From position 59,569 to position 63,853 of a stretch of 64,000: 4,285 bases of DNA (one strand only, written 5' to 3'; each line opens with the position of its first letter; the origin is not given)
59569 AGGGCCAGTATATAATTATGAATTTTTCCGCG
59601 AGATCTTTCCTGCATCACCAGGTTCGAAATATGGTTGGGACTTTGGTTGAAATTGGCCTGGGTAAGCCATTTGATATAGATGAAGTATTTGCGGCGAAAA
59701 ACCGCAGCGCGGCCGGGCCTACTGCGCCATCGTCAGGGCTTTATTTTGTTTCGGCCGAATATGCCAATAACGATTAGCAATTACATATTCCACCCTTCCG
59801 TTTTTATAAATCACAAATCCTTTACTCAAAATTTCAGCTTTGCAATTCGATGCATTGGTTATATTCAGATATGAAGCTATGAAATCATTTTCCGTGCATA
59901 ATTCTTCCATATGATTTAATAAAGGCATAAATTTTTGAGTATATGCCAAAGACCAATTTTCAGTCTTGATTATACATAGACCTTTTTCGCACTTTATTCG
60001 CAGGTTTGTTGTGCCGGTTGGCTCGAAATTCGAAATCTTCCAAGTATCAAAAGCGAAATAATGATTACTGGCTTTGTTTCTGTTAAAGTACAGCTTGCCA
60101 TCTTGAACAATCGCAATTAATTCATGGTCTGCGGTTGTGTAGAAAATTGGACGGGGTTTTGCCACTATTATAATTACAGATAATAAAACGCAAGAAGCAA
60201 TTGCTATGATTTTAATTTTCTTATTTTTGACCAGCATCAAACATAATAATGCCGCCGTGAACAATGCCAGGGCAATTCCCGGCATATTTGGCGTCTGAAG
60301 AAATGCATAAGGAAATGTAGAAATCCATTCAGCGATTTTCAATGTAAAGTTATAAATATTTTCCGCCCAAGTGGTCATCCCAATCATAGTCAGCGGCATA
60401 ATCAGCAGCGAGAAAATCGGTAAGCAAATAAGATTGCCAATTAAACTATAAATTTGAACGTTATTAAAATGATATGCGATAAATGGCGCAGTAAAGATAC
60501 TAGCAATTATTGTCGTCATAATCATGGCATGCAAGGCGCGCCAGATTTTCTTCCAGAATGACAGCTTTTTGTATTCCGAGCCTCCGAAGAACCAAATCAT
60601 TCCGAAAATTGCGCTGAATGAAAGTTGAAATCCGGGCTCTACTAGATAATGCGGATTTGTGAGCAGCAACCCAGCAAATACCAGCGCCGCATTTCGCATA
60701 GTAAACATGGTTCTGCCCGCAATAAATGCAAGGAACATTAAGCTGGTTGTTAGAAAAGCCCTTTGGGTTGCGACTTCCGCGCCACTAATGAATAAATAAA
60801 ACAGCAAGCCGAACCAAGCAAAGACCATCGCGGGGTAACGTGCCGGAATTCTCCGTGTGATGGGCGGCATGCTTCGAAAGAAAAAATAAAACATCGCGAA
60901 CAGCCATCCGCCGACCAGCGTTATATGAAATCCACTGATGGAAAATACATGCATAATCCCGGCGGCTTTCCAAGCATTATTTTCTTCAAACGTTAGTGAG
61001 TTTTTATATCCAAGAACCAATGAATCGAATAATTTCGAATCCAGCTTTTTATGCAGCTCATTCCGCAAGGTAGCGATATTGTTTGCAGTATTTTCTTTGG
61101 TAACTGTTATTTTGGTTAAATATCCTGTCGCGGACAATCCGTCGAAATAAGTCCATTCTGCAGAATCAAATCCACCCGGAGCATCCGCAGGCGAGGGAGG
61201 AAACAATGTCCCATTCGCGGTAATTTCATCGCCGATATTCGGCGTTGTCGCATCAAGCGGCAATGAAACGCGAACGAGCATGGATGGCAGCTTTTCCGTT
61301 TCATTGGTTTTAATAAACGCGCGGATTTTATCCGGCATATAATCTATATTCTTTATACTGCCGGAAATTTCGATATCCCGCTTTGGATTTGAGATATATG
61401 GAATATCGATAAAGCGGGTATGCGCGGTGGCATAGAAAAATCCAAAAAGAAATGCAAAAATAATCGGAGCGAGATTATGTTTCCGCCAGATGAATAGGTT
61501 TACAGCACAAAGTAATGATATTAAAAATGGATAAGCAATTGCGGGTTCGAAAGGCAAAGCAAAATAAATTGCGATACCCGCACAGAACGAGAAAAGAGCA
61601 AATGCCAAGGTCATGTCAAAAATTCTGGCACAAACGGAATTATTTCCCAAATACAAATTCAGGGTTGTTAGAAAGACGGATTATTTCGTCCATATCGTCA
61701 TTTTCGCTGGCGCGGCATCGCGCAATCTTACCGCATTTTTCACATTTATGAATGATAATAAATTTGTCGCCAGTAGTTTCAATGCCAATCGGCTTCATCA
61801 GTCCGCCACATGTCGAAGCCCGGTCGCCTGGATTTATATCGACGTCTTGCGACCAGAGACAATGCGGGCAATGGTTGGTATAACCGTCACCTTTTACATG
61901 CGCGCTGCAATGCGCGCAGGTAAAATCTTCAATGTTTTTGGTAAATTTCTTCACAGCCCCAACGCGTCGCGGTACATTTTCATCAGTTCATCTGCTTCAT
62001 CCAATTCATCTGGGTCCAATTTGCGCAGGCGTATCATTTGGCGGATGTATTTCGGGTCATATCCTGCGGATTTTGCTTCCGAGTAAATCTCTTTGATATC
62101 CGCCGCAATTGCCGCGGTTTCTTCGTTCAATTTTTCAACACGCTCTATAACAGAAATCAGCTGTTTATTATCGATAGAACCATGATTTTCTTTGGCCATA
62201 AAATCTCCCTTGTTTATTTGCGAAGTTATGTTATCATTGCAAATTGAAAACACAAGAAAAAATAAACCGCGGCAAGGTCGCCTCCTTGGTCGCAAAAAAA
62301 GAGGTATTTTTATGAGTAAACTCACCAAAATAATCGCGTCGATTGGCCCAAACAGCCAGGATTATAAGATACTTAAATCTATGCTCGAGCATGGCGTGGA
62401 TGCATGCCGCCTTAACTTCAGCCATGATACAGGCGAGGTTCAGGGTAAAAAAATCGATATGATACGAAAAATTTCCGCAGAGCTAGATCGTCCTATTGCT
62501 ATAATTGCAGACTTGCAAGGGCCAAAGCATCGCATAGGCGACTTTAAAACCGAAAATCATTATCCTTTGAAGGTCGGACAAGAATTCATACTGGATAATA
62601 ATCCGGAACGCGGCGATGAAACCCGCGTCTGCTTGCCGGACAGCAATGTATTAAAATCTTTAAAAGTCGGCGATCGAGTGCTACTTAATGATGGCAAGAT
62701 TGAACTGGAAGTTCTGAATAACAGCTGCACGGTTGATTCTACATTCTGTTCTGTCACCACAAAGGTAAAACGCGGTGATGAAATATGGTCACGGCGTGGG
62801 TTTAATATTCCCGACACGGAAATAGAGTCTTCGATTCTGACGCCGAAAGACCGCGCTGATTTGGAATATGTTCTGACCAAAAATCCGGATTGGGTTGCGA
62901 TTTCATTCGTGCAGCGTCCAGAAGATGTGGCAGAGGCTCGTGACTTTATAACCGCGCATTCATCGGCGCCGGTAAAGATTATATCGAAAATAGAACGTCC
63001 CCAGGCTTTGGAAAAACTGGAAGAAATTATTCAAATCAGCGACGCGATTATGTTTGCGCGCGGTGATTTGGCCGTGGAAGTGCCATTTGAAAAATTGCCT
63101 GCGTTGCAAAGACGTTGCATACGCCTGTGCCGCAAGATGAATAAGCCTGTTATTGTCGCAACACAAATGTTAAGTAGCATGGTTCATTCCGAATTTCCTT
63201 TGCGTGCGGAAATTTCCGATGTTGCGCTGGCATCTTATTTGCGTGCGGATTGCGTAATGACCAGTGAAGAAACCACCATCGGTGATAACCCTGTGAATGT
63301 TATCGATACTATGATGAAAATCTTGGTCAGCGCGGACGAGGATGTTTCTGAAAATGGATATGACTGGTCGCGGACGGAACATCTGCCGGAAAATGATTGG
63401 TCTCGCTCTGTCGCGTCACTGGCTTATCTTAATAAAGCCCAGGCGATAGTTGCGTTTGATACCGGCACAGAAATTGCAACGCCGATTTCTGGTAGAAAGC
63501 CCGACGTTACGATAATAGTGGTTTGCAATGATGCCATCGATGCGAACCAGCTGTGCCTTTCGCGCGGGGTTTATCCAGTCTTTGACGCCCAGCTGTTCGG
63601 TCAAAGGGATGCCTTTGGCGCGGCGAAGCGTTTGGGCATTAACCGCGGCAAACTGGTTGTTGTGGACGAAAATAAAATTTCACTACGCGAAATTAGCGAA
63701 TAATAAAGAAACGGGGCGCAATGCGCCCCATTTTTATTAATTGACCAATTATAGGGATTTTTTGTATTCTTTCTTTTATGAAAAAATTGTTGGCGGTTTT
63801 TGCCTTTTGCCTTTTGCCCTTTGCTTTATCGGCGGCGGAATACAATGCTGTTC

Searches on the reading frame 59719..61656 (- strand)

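Call 46: search_protein_families(library=ncbifam, proteins=[window:59719-61656:-], max_evalue=0.00001)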
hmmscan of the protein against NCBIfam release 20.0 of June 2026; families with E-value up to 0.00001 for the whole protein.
window:59719-61656:- (645 aa): 4 families
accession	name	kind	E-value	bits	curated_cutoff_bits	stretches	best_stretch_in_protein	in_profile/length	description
TIGR00361.1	ComEC_Rec2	equivalog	7e-37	126.9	190.05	1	100-503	20-436/663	DNA internalization-related competence protein ComEC/Rec2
NF008580.0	PRK11539.1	equivalog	2.1e-24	85.9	969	1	27-430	15-419/758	ComEC family protein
TIGR00360.1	ComEC_N-term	subfamily_domain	4e-23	82.5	36.5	1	234-421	1-170/171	ComEC/Rec2-related protein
NF045979.1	ComEC_MAG0480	equivalog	2.7e-13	49.5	150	1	183-441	170-409/461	MAG0480 family ComEC-like protein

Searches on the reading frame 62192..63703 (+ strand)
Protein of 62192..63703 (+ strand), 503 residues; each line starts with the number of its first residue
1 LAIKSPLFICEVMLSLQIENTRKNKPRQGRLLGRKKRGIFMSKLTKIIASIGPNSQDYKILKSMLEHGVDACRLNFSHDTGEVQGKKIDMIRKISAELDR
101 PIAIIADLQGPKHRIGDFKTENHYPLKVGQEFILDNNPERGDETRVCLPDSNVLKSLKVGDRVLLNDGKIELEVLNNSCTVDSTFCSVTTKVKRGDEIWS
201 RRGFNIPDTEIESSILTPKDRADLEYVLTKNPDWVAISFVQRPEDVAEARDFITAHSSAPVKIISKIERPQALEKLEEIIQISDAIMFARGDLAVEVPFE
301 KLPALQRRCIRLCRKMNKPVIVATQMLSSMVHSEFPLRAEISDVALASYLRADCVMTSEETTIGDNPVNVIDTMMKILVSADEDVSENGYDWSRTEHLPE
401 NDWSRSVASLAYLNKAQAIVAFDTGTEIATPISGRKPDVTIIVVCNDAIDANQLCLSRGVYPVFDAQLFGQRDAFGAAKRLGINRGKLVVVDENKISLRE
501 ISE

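Call 46: search_protein_families(library=ncbifam, proteins=[window:62192-63703:+], max_evalue=0.00001)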
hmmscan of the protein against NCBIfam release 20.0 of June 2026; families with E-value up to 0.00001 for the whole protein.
window:62192-63703:+ (503 aa): 7 families
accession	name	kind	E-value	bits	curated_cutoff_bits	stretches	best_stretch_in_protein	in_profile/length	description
NF004491.0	PRK05826.1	subfamily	1.2e-124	416.5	432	1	41-488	3-447/477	pyruvate kinase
NF004886.0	PRK06247.1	subfamily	1.3e-119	400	623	1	41-475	3-429/476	pyruvate kinase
TIGR01064.1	pyruv_kin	equivalog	1.4e-117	393.2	306.4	1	44-472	2-430/476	pyruvate kinase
NF004978.0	PRK06354.1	subfamily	5.2e-110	368.6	462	1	41-485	6-447/590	pyruvate kinase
NF006664.0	PRK09206.1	equivalog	3.4e-85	286.4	686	1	43-486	2-441/470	pyruvate kinase PykF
NF005234.0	PRK06739.1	equivalog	2e-77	260.5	564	1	48-381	6-328/352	pyruvate kinase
NF011314.0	PRK14725.1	equivalog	8.7e-62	209.3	642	2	140-375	355-590/614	pyruvate kinase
